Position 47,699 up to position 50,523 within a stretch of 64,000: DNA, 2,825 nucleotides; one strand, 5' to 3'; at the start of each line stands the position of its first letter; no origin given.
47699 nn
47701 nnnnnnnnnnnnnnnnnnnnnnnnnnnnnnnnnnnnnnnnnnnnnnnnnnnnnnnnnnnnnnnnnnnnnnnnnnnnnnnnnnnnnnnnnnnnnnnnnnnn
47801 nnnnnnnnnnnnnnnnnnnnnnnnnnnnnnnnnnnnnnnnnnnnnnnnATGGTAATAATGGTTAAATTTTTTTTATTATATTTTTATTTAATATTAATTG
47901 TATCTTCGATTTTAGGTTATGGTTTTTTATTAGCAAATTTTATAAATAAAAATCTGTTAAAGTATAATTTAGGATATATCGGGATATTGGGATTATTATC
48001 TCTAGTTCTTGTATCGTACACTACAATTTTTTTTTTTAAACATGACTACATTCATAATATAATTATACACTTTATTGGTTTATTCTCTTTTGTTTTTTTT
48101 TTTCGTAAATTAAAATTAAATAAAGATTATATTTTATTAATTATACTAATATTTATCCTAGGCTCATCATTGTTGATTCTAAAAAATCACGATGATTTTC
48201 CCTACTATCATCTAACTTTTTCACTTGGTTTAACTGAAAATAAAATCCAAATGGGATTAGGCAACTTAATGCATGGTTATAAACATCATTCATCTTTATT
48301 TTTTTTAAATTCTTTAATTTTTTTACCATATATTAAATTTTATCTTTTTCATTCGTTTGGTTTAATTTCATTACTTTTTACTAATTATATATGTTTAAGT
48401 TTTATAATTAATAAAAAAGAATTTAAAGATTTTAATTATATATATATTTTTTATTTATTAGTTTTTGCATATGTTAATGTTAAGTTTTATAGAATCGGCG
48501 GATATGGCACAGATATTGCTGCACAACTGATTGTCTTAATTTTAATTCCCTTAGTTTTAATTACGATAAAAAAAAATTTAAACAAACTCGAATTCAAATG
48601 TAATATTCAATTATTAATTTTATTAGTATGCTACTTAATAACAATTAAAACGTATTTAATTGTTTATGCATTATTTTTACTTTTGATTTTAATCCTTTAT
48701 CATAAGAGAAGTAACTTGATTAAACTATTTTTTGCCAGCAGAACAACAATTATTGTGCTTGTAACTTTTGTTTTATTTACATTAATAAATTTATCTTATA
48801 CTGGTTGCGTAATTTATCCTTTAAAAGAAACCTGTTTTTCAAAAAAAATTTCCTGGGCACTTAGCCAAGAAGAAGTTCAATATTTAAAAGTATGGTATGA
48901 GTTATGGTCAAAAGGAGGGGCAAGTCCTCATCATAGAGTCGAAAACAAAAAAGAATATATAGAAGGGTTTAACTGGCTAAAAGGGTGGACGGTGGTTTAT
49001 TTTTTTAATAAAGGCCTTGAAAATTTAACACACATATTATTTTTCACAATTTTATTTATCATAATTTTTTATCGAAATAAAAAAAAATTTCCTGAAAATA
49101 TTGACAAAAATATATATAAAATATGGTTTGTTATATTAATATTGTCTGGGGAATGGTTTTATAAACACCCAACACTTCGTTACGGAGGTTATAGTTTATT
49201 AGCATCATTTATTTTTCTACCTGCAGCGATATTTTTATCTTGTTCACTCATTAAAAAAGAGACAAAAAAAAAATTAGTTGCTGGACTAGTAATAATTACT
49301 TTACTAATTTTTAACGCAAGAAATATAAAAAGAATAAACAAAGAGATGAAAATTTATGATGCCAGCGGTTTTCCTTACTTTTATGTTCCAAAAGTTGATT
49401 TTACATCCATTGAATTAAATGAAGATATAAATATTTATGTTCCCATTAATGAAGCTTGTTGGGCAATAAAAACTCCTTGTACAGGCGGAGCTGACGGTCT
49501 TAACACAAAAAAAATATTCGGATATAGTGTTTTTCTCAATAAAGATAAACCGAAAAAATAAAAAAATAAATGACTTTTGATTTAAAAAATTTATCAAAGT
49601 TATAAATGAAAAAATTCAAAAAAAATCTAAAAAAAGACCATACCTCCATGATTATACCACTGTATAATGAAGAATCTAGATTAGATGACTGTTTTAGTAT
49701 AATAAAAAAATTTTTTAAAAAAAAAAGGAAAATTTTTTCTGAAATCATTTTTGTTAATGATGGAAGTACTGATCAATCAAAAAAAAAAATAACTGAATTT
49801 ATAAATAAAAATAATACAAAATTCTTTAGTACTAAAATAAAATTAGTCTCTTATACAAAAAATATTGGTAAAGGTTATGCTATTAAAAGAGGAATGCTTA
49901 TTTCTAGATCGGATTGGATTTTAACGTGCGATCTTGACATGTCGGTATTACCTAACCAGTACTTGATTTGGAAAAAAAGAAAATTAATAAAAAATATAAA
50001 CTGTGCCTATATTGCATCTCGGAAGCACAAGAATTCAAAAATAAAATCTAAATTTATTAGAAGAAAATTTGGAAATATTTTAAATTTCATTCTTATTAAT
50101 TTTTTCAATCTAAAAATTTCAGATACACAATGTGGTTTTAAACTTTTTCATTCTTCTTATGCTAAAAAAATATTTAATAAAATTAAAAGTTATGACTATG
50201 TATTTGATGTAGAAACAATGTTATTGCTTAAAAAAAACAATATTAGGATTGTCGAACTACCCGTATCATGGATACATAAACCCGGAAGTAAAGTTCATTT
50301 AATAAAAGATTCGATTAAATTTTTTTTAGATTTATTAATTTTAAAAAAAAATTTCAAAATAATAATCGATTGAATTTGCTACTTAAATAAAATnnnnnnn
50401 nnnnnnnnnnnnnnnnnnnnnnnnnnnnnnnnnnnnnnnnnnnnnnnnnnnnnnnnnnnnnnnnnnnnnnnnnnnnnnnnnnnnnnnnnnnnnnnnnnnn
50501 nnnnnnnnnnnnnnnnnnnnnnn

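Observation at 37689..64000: Envelope-glycan island of at least 26 kb built around polyprenyl-phosphate-sugar synthases and many GT-C-like membrane proteins, with no recognisable Wzx/Wzy/Wzz or ABC exporter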

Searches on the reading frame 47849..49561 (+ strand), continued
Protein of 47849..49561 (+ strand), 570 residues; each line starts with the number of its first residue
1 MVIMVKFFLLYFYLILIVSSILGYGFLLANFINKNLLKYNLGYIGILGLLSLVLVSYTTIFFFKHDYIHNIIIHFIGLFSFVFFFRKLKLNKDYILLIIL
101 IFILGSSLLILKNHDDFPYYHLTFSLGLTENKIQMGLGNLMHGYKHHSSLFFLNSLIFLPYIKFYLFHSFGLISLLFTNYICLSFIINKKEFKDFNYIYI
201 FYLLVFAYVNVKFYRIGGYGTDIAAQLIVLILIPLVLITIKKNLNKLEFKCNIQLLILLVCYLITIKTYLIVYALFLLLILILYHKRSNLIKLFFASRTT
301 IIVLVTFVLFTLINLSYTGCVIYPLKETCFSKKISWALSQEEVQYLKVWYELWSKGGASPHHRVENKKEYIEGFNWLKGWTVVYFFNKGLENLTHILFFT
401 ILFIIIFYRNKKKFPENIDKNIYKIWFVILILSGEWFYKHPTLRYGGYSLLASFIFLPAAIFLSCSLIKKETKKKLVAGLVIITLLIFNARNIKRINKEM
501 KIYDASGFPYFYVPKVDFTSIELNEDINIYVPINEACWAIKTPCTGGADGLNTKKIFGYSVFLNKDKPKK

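Call 77: search_protein_families(library=ncbifam, max_evalue=0.001, proteins=[L035:176-1039:+, L053:10823-11551:-])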
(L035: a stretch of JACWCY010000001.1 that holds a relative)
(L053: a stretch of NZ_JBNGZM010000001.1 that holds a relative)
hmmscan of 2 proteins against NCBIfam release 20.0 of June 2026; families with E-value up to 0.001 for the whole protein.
L035:176-1039:+ (287 aa): 12 families
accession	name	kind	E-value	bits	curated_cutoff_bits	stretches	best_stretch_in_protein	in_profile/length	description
NF006088.0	PRK08238.1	equivalog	1.9e-39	135.7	351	1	4-276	192-472/482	UbiA family prenyltransferase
NF008977.0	PRK12324.1-2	equivalog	1.6e-37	129.5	234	1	9-269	7-273/297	decaprenyl-phosphate phosphoribosyltransferase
NF008978.0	PRK12324.1-4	equivalog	6.8e-37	127.1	207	1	5-285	33-320/322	decaprenyl-phosphate phosphoribosyltransferase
NF008976.0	PRK12324.1-1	equivalog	1e-27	97.3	474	1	3-276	17-295/306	decaprenyl-phosphate phosphoribosyltransferase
NF009523.0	PRK12884.1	equivalog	7e-09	35.3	269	1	17-263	18-258/279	prenyltransferase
TIGR01473.1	cyoE_ctaB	equivalog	7.2e-09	35.8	210.3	1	37-139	35-136/281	heme o synthase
TIGR01474.1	ubiA_proteo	equivalog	7.2e-09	35.5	275.45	1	11-273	8-273/282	4-hydroxybenzoate octaprenyltransferase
NF035940.1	prenyl_rel_EboC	equivalog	6.2e-06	25.8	250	1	46-172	42-173/292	UbiA-like protein EboC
TIGR01475.1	ubiA_other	subfamily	1e-05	25.2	180.8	1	18-252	12-249/282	UbiA-like polyprenyltransferase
NF003349.0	PRK04375.1-2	equivalog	2e-05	24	246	1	50-138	70-159/318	heme o synthase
NF009514.0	PRK12873.1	equivalog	0.00045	19.7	246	1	20-255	26-267/297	4-hydroxybenzoate polyprenyltransferase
NF009521.0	PRK12882.1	equivalog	0.00067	19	296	1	45-135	45-132/280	geranylgeranylglycerol-phosphate geranylgeranyltransferase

L053:10823-11551:- (242 aa): 19 families
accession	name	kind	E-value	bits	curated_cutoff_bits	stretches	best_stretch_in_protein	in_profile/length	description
NF047588.1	GlcsyltransPgfSStrep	equivalog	3e-19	69.4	500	1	4-225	2-219/308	glycosyltransferase PgfS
NF007986.1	PRK10714.1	equivalog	6.1e-18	64.9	529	1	4-217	7-215/316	undecaprenyl-phosphate 4-deoxy-4-formamido-L-arabinose transferase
NF038302.1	EPS_HpsE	equivalog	4.2e-12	45.6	300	1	4-109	2-108/307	hormogonium polysaccharide biosynthesis glycosyltransferase HpsE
NF050050.1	ProtGlycPglI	equivalog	1.8e-11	44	500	1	3-237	2-233/306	GalNAc(5)-diNAcBac-PP-undecaprenol beta-1,3-glucosyltransferase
TIGR03937.1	PgaC_IcaA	equivalog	2.9e-11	43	422.3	1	4-98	46-136/407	poly-beta-1,6-N-acetyl-D-glucosamine synthase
NF047683.1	TeichurnBiosyTuaG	equivalog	4.3e-11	42.9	400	1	2-134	5-134/252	teichuronic acid biosynthesis protein TuaG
TIGR04283.1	glyco_like_mftF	equivalog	2.3e-10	40.4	182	1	6-131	2-116/221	TIGR04283 family arsenosugar biosynthesis glycosyltransferase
NF041875.1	EPS_EpsD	equivalog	1.1e-09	38.2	370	1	6-111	2-103/325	exopolysaccharide biosynthesis glycosyltransferase EpsD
NF038299.1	EPS_HpsN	equivalog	1.9e-09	37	425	1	4-113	2-107/317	hormogonium polysaccharide biosynthesis glycosyltransferase HpsN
TIGR04182.1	glyco_TIGR04182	equivalog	2.4e-08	33.7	325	1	6-207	3-195/293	S-layer glycoprotein N-glycosyltransferase AglJ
NF045692.1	OglycostaseCruG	equivalog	4.6e-08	32.4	600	1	4-122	42-164/386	2'-O-glycosyltransferase CruG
NF007482.0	PRK10073.1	equivalog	8.3e-08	31.6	423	1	2-110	5-108/334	glycosyltransferase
NF010496.0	PRK13915.1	equivalog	1.4e-07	30.9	262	1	2-118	30-148/307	glucosyl-3-phosphoglycerate synthase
NF058614.1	PPMAGASynPpgS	equivalog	2.7e-07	30.2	370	1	7-126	4-117/226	polyprenyl-phospho-N-acetylgalactosaminyl synthase PpgS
TIGR03469.1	HpnB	hypoth_equivalog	7.9e-06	25.1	379.25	1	6-125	47-173/386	hopene-associated glycosyltransferase HpnB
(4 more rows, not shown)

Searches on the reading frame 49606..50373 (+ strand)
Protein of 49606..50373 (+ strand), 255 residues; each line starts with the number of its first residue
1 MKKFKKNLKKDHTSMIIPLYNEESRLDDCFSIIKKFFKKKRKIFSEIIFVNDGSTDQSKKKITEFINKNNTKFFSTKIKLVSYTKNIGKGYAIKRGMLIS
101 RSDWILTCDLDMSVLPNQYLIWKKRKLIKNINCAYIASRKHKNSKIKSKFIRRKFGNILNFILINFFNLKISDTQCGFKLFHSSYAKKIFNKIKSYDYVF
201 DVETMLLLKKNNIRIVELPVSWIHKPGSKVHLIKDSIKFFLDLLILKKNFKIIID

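Call 5: search_protein_families(library=pfam, max_evalue=0.01, proteins=[window:49606-50373:+])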
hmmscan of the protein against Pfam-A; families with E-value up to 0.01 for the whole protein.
window:49606-50373:+ (255 aa): 4 families
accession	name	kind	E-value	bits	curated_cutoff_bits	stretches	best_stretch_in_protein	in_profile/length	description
PF00535.33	Glycos_transf_2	-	6.4e-19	68.9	23.3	1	14-190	1-168/168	Glycosyl transferase family 2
PF10111.15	Glyco_tranf_2_2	-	6.7e-08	32.8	27.3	1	14-150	1-134/276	Glycosyltransferase like family 2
PF13704.12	Glyco_tranf_2_4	-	0.0055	17.6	27.5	0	32-111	6-81/98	Glycosyl transferase family 2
PF05679.22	CHGN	-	0.0065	15.8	23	0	5-114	253-367/512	Chondroitin N-acetylgalactosaminyltransferase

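Call 9: search_protein_families(library=ncbifam, max_evalue=1, proteins=[window:49606-50373:+])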
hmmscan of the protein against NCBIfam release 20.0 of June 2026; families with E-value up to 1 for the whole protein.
window:49606-50373:+ (255 aa): 15 families
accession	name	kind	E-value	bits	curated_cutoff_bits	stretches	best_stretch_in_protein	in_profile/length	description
NF047588.1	GlcsyltransPgfSStrep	equivalog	6e-15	55.3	500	1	14-197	4-174/308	glycosyltransferase PgfS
TIGR03937.1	PgaC_IcaA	equivalog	2.2e-13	49.9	422.3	1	8-134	42-157/407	poly-beta-1,6-N-acetyl-D-glucosamine synthase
NF007482.0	PRK10073.1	equivalog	1.6e-11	43.8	423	1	10-119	5-103/334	glycosyltransferase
NF007986.1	PRK10714.1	equivalog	2.5e-09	36.6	529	1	11-179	6-162/316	undecaprenyl-phosphate 4-deoxy-4-formamido-L-arabinose transferase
NF058614.1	PPMAGASynPpgS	equivalog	9.6e-09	35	370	1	15-224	4-198/226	polyprenyl-phospho-N-acetylgalactosaminyl synthase PpgS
NF041875.1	EPS_EpsD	equivalog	1.8e-07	30.9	370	1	14-117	2-95/325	exopolysaccharide biosynthesis glycosyltransferase EpsD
NF010496.0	PRK13915.1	equivalog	2.1e-07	30.4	262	1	6-135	26-150/307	glucosyl-3-phosphoglycerate synthase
NF038302.1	EPS_HpsE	equivalog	8.8e-07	28.2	300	1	14-126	4-109/307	hormogonium polysaccharide biosynthesis glycosyltransferase HpsE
TIGR04283.1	glyco_like_mftF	equivalog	1.8e-06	27.7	182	1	14-120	2-90/221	TIGR04283 family arsenosugar biosynthesis glycosyltransferase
NF045692.1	OglycostaseCruG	equivalog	5.9e-06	25.5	600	1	12-113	42-139/386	2'-O-glycosyltransferase CruG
TIGR04182.1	glyco_TIGR04182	equivalog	7.3e-06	25.6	325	1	14-248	3-219/293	S-layer glycoprotein N-glycosyltransferase AglJ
NF053739.1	GlytfEpsEBac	equivalog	0.00094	18.2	450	1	13-111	3-92/265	glycosyltransferase EpsE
NF050819.1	PolSacchBiosHfsG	equivalog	0.0012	18.1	500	1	12-120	13-110/302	polysaccharide biosynthesis protein HfsG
TIGR04242.1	nodulat_NodC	equivalog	0.0013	17.8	550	1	13-114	50-144/395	chitooligosaccharide synthase NodC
TIGR03965.1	mycofact_glyco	equivalog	0.023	13.6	280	1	10-112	73-165/467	mycofactocin biosynthesis glycosyltransferase MftF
